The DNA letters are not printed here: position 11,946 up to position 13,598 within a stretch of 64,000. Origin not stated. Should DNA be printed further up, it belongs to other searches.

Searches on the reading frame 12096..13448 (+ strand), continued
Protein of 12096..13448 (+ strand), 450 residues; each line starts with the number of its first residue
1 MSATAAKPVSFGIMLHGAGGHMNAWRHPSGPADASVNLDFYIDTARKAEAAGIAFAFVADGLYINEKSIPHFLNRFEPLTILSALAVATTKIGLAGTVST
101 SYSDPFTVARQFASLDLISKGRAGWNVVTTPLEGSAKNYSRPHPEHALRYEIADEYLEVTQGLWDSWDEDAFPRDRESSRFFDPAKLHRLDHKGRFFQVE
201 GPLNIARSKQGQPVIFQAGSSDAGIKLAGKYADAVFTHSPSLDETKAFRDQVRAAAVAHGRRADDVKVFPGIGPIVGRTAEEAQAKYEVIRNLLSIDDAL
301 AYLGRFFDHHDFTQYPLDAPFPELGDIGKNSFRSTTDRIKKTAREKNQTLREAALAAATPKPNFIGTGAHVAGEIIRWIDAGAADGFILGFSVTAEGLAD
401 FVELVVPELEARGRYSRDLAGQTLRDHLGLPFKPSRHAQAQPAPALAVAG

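Call 20: search_solved_structures(query=window:12096-13448:+, max_evalue=1e-100, show_alignments=3)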
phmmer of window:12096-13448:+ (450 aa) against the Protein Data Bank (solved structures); distinct sequences matched with E-value up to 1e-100: 4.
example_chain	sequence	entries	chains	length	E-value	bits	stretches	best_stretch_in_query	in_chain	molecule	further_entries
3sdo_A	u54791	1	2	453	3.1e-187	626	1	6-441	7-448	Nitrilotriacetate monooxygenase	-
1tvl_A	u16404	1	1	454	1.3e-161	541.6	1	1-432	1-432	protein YTNJ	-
6ask_A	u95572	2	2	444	5.4e-161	539.6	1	4-432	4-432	Putative monooxygenase MoxC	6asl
1yw1_A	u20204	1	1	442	6e-161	539.4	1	5-432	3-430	PROTEIN YTNJ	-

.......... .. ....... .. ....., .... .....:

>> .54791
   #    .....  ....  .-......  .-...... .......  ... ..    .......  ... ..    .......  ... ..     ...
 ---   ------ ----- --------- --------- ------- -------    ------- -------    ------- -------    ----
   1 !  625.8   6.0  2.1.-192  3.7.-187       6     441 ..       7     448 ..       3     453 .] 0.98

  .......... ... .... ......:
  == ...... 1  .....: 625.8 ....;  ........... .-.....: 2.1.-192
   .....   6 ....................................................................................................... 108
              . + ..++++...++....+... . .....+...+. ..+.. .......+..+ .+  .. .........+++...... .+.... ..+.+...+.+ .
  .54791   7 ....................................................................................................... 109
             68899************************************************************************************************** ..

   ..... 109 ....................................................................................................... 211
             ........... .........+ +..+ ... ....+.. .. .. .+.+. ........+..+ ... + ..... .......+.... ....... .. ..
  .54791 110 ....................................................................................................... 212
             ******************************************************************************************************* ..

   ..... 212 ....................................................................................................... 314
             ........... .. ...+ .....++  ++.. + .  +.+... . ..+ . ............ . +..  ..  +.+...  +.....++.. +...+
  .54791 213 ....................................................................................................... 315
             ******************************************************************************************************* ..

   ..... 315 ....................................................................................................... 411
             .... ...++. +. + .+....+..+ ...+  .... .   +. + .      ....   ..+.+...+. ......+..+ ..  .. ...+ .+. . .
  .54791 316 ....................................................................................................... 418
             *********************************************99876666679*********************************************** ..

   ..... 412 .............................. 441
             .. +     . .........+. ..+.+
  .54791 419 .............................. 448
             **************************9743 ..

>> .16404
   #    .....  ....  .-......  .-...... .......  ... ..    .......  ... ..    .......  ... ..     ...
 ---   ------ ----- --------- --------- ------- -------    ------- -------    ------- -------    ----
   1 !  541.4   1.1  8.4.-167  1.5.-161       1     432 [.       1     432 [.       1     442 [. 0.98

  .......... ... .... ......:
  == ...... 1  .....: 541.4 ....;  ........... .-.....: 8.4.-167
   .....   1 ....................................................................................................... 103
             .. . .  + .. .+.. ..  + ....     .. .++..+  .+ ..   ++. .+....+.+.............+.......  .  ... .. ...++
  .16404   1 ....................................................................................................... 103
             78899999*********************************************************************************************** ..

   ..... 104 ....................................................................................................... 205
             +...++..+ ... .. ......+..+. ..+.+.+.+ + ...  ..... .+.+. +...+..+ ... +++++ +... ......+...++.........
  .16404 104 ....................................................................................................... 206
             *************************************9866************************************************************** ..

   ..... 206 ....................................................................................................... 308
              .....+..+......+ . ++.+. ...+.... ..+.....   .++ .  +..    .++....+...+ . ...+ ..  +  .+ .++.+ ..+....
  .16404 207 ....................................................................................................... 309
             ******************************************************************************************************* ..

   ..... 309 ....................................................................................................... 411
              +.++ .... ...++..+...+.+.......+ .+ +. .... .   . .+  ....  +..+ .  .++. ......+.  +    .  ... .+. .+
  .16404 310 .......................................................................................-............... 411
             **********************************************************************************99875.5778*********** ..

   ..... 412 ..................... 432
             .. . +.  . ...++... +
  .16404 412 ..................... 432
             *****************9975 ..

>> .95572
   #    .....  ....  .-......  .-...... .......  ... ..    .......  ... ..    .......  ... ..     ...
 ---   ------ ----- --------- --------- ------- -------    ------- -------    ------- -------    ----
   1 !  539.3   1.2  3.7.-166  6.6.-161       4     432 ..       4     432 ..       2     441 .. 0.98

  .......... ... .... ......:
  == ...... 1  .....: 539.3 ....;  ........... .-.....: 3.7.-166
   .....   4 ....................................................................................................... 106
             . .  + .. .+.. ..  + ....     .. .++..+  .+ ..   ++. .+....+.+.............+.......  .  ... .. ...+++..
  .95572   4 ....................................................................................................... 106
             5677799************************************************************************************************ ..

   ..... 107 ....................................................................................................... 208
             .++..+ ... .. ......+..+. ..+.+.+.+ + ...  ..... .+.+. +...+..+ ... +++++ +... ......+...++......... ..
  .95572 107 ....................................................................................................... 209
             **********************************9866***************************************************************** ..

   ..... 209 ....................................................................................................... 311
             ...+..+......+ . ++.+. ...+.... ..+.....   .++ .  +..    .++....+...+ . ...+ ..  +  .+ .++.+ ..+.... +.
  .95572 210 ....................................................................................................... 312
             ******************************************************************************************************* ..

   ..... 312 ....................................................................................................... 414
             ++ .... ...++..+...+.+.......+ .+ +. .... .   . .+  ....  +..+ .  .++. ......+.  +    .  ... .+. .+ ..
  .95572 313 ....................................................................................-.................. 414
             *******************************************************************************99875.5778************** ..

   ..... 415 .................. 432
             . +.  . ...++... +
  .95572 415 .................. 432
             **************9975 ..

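Call 37: find_related_loci(query=A1, collection=genome_contigs, flank=10000)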
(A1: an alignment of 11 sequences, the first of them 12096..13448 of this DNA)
Query A1 (450 aa) in genome_contigs; peptide patterns used: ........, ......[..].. (x = any residue, [..] = any of these).
600 stretches matched a pattern (row limit reached: there are more); 597 encode a relative of the query (tblastn E <= 1e-3); the best 80 are kept; 80 distinct loci.
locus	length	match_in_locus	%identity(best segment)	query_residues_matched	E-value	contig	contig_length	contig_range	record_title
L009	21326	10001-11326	91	1-442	0e+0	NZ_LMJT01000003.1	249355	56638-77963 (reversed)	Bosea sp. Root381 contig_11, whole genome shotgun sequence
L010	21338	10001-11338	80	1-449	0e+0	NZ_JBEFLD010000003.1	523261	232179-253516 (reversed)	Vogesella oryzagri strain MAHUQ-64 GCM70023246_4, whole genome shotgun sequence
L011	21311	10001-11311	77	1-437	0e+0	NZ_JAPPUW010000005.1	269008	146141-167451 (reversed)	Pelomonas aquatica strain KCTC 42961 contig5, whole genome shotgun sequence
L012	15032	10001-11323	77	5-445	0e+0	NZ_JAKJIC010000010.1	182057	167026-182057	Oryzibacter oryziterrae strain COJ-58 10, whole genome shotgun sequence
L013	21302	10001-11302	79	4-437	0e+0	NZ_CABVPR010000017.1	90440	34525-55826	Burkholderia dolosa strain LMG 18943, whole genome shotgun sequence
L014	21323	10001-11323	78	9-449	0e+0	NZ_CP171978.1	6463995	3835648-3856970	Variovorax sp. UC74_104 chromosome, complete genome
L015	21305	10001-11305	78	4-438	0e+0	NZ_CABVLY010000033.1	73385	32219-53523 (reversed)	Burkholderia anthina isolate LMG 20980, whole genome shotgun sequence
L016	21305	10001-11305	78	4-438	0e+0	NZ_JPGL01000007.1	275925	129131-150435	Burkholderia paludis strain MSh1 contigs7, whole genome shotgun sequence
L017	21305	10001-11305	77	7-441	0e+0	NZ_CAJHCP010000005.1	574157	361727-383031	Paraburkholderia metrosideri strain LMG 28140 isolate LMG 28140, whole genome shotgun sequence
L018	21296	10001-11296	76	8-439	0e+0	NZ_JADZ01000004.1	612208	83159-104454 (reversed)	Curvibacter gracilis ATCC BAA-807 L880DRAFT_scaffold00002.2_C, whole genome shotgun sequence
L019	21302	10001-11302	77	7-440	0e+0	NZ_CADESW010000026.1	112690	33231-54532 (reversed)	Burkholderia stagnalis strain LMG 28156, whole genome shotgun sequence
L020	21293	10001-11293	77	7-437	0e+0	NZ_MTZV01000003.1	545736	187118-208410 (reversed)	Paraburkholderia acidicola strain ATCC 31363 003_length_545736_cov_154.344, whole genome shotgun sequence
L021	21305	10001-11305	77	4-438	0e+0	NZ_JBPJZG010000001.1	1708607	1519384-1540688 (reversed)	Variovorax sp. LT1R20 NODE_1_length_1708607_cov_26.029416, whole genome shotgun sequence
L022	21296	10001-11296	80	7-437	0e+0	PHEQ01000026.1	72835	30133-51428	MAG: Alphaproteobacteria bacterium HGW-Alphaproteobacteria-1 08E140C01_scaffold_807, whole genome shotgun sequence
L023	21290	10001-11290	78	9-438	0e+0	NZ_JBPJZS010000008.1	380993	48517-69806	Variovorax sp. GB1R11 NODE_8_length_380993_cov_33.985224, whole genome shotgun sequence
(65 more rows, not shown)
